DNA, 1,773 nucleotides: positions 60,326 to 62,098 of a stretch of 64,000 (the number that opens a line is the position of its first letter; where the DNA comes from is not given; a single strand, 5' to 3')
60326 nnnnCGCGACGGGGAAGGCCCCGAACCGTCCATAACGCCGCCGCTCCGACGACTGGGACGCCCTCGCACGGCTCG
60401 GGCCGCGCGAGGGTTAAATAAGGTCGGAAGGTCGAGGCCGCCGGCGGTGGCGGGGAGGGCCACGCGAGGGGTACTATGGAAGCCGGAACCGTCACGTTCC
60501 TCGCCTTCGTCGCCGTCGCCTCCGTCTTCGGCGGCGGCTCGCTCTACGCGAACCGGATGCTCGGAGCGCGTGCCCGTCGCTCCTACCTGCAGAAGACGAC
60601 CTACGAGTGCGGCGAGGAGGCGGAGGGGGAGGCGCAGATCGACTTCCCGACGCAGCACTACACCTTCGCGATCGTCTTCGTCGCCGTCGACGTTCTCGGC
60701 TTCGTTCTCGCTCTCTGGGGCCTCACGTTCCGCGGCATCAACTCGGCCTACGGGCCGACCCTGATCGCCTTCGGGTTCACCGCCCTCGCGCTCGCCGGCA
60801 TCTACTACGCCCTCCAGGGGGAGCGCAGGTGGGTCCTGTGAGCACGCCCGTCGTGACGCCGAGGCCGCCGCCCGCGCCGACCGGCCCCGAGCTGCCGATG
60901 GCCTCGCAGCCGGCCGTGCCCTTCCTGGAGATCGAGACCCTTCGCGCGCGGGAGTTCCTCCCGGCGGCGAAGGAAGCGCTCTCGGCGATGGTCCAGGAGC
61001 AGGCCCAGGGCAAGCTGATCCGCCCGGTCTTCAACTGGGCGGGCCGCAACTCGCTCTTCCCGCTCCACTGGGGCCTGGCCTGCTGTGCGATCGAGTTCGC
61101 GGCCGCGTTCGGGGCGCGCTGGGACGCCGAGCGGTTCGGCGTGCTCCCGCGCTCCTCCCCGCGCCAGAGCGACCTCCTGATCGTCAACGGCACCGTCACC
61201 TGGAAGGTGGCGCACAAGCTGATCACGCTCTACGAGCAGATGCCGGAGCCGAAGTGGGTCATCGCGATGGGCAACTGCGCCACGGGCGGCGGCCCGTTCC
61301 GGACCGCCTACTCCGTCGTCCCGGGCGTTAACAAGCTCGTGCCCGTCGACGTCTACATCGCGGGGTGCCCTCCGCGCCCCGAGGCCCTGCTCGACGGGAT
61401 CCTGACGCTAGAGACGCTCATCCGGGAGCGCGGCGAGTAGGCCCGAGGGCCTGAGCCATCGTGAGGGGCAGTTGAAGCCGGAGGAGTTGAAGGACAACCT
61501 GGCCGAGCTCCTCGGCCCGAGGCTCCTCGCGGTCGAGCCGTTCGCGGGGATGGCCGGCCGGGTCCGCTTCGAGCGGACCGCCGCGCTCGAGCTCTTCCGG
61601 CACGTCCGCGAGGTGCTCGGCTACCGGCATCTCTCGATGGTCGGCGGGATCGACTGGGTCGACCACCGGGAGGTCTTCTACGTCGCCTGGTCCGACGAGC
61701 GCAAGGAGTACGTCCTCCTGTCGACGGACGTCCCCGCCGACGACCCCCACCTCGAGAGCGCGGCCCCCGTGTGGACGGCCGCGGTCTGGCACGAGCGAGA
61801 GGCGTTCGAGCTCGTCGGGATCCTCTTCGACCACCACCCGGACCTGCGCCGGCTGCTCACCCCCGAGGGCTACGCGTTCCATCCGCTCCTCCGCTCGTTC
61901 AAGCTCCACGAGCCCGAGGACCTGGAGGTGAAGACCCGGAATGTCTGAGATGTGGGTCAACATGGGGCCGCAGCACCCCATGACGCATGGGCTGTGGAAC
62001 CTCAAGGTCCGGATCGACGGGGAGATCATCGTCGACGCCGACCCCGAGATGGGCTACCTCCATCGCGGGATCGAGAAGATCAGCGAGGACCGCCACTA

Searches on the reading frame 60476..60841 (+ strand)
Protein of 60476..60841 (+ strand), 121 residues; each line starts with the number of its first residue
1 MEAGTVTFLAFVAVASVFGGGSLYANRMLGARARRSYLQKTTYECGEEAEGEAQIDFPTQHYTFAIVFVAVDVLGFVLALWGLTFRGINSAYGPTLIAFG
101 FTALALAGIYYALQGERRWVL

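Call 52: search_protein_families(library=pfam, proteins=[window:60476-60841:+], max_evalue=0.001)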
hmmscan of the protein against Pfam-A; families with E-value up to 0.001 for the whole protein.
window:60476-60841:+ (121 aa): 1 family
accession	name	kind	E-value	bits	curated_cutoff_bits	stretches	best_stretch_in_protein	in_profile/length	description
PF00507.24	Oxidored_q4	-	1e-13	51.8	23.3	1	23-114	5-93/99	NADH-ubiquinone/plastoquinone oxidoreductase, chain 3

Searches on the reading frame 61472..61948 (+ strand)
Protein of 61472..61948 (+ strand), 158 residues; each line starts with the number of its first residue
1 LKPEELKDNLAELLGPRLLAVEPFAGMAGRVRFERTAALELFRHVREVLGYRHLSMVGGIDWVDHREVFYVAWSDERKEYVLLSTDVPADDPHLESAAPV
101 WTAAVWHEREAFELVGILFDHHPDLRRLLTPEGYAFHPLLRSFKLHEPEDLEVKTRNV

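Call 52: search_protein_families(library=pfam, proteins=[window:61472-61948:+], max_evalue=0.001)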
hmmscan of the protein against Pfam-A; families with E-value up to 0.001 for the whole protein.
window:61472-61948:+ (158 aa): 1 family
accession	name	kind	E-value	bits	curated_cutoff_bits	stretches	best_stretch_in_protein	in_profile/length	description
PF00329.25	Complex1_30kDa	-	7e-29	101.3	22.5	1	33-148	3-123/124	Respiratory-chain NADH dehydrogenase, 30 Kd subunit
